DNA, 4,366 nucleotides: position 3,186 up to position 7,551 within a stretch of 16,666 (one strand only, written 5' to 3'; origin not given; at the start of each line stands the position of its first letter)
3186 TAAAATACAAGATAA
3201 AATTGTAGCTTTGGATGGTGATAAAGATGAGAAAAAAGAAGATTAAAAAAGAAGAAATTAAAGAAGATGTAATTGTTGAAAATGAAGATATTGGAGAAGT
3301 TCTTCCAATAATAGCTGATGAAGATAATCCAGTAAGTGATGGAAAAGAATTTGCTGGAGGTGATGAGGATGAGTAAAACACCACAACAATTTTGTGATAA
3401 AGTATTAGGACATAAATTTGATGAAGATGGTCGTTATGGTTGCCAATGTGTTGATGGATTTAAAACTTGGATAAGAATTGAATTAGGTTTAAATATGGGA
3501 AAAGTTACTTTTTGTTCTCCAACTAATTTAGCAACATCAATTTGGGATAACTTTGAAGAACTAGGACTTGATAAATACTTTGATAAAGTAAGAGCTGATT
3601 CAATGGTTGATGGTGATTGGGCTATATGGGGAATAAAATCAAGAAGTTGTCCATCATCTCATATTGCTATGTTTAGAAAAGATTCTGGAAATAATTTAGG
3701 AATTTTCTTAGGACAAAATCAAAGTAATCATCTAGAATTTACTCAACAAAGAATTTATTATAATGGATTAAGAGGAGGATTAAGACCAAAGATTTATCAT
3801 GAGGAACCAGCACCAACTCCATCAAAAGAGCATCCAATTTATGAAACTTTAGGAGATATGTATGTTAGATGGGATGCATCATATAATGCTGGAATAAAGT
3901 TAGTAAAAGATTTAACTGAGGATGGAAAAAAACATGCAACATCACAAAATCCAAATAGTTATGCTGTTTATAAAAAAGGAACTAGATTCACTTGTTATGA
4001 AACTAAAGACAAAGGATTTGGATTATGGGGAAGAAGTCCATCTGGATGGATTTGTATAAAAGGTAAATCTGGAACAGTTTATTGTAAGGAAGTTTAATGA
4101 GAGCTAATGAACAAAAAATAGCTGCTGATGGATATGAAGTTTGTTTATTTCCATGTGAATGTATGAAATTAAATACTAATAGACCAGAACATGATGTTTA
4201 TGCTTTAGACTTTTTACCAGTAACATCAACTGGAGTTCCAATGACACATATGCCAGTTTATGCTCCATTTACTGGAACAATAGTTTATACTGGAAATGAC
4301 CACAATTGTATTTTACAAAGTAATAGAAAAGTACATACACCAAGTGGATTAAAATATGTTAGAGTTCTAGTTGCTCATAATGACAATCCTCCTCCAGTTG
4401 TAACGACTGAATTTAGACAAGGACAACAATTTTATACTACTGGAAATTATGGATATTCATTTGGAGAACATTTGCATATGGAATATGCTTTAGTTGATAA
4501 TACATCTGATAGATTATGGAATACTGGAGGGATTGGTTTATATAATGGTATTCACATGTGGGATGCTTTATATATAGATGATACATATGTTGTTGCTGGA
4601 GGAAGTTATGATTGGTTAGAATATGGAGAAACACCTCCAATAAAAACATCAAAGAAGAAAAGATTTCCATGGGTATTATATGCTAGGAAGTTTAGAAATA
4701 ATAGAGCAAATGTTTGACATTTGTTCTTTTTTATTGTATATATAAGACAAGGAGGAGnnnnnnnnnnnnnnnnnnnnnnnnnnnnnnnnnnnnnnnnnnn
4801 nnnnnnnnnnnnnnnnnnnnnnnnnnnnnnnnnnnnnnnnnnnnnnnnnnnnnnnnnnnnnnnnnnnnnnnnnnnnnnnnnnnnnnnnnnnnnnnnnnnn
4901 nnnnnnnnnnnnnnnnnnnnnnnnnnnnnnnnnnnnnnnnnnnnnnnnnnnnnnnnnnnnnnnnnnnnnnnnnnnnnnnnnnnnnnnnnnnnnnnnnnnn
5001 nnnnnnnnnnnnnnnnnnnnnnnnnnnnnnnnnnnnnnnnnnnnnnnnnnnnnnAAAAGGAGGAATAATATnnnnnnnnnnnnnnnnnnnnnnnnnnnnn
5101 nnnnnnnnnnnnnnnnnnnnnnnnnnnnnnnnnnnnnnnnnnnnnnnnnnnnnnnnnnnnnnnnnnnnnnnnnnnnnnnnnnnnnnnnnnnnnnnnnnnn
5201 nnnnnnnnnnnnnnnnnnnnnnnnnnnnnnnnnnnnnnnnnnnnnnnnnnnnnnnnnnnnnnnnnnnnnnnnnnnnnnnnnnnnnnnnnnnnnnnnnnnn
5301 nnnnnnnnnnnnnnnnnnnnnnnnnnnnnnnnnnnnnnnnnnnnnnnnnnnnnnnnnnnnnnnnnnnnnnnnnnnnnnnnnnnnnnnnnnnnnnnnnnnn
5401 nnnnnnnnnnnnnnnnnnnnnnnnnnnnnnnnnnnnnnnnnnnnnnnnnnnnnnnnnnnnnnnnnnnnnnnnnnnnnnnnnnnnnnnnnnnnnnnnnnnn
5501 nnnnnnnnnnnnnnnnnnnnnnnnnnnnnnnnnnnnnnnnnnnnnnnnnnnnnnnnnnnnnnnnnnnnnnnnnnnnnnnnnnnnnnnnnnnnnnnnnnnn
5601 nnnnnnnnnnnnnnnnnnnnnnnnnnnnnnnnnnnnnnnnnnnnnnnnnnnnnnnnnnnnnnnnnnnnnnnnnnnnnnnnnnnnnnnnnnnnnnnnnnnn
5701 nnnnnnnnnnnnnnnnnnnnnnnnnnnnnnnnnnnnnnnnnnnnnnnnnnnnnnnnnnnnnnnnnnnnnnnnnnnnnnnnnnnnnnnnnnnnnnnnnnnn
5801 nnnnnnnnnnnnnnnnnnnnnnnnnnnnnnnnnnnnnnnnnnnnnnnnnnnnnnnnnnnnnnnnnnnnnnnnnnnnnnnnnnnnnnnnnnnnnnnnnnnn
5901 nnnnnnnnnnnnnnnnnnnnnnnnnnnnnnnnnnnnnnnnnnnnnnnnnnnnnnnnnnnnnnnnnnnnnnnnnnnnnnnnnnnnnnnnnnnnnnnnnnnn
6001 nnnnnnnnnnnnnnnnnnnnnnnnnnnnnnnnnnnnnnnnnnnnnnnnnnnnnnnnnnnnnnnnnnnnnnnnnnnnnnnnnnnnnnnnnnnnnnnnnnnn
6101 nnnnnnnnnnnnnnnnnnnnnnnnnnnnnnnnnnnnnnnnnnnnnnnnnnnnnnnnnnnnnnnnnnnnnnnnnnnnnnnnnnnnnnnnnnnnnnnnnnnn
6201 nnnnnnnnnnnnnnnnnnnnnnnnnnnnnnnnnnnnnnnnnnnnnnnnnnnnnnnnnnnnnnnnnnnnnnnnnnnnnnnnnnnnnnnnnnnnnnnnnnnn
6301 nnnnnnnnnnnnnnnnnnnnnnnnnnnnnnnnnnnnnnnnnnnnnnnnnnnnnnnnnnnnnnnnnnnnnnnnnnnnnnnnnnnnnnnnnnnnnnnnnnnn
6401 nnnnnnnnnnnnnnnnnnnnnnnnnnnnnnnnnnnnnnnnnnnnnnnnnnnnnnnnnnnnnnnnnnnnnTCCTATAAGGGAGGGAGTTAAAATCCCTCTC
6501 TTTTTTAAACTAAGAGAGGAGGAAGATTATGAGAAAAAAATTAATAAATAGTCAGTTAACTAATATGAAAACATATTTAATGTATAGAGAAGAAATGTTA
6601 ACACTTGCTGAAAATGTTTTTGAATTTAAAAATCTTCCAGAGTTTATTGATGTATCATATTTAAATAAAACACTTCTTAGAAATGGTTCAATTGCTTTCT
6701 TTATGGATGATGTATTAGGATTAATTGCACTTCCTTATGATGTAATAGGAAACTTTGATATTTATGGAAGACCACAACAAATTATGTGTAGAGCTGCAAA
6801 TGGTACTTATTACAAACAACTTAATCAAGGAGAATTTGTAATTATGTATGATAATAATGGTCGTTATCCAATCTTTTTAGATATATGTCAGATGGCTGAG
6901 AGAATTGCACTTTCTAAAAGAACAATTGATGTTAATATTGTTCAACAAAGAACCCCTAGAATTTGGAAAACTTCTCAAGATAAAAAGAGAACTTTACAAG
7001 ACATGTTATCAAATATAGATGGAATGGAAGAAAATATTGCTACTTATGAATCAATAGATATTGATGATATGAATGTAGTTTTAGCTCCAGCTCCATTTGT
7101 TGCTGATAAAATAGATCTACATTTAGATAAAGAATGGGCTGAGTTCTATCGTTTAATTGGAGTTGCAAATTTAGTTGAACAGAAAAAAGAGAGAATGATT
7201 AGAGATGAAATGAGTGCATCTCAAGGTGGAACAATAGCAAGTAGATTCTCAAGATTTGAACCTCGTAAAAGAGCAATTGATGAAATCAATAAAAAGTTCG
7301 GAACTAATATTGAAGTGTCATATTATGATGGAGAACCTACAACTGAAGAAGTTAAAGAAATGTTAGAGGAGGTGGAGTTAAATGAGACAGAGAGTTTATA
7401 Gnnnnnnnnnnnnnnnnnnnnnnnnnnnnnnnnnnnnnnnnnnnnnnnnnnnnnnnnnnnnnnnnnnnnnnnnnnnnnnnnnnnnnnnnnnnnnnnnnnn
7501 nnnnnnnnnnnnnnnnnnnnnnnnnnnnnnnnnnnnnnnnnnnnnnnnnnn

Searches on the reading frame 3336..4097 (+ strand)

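Call 11: search_protein_families(library=phrogs, proteins=[window:3336-4097:+], max_evalue=0.01)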
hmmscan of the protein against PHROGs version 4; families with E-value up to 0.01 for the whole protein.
window:3336-4097:+ (253 aa): 6 families
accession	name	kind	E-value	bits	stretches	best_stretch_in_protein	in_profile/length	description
phrog_8781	-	lysis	3.7e-07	31.3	1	17-181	10-153/178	endolysin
phrog_291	-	lysis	1.8e-05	24.7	1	15-88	5-74/509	endolysin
phrog_29272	-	lysis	3.2e-05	24.2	1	24-127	312-405/436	endolysin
phrog_7887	-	lysis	0.0001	23.1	1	19-166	10-156/238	endolysin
phrog_34646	-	lysis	0.00084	19.2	1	16-80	331-390/472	endolysin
phrog_635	-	lysis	0.0096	15.9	0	20-187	14-161/463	endolysin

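Call 12: search_protein_families(library=pfam, proteins=[window:3336-4097:+], max_evalue=0.01)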
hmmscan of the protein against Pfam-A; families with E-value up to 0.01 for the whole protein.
window:3336-4097:+ (253 aa): 0 families

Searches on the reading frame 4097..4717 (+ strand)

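Call 11: search_protein_families(library=phrogs, proteins=[window:4097-4717:+], max_evalue=0.01)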
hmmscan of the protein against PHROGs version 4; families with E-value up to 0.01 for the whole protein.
window:4097-4717:+ (206 aa): 3 families
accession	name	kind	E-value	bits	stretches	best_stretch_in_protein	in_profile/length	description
phrog_9066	-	lysis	7.5e-17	62.3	1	1-175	1-169/413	endolysin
phrog_11037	-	unknown function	1e-14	55.6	1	49-174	200-327/365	-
phrog_3578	-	lysis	0.00097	19.6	1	107-135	313-341/405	endolysin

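Call 12: search_protein_families(library=pfam, proteins=[window:4097-4717:+], max_evalue=0.01)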
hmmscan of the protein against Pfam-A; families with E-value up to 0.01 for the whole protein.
window:4097-4717:+ (206 aa): 1 family
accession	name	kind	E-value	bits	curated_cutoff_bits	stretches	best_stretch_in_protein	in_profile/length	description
PF01551.29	Peptidase_M23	-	0.00056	20.5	28.7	1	51-131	13-88/96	Peptidase family M23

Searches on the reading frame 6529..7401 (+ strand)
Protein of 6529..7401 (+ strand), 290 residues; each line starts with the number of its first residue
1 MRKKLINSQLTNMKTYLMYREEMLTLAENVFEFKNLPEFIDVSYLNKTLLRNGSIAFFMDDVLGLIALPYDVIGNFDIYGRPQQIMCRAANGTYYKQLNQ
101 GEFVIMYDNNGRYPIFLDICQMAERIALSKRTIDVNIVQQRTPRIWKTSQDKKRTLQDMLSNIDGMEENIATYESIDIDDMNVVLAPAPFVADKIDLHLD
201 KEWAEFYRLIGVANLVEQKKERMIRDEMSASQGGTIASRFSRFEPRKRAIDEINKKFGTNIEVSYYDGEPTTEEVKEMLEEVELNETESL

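Call 11: search_protein_families(library=phrogs, proteins=[window:6529-7401:+], max_evalue=0.01)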
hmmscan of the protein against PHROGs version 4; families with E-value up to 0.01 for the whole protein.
window:6529-7401:+ (290 aa): 1 family
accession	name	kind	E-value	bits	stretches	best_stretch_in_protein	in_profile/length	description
phrog_2038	-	connector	2.7e-48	166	1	14-277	21-300/314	upper collar connector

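Call 12: search_protein_families(library=pfam, proteins=[window:6529-7401:+], max_evalue=0.01)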
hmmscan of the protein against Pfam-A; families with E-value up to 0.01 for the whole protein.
window:6529-7401:+ (290 aa): 1 family
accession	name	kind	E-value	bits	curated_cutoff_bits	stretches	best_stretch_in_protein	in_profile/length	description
PF05352.17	Phage_connector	-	2.2e-38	132.7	25.6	1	12-264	14-275/281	Phage Connector (GP10)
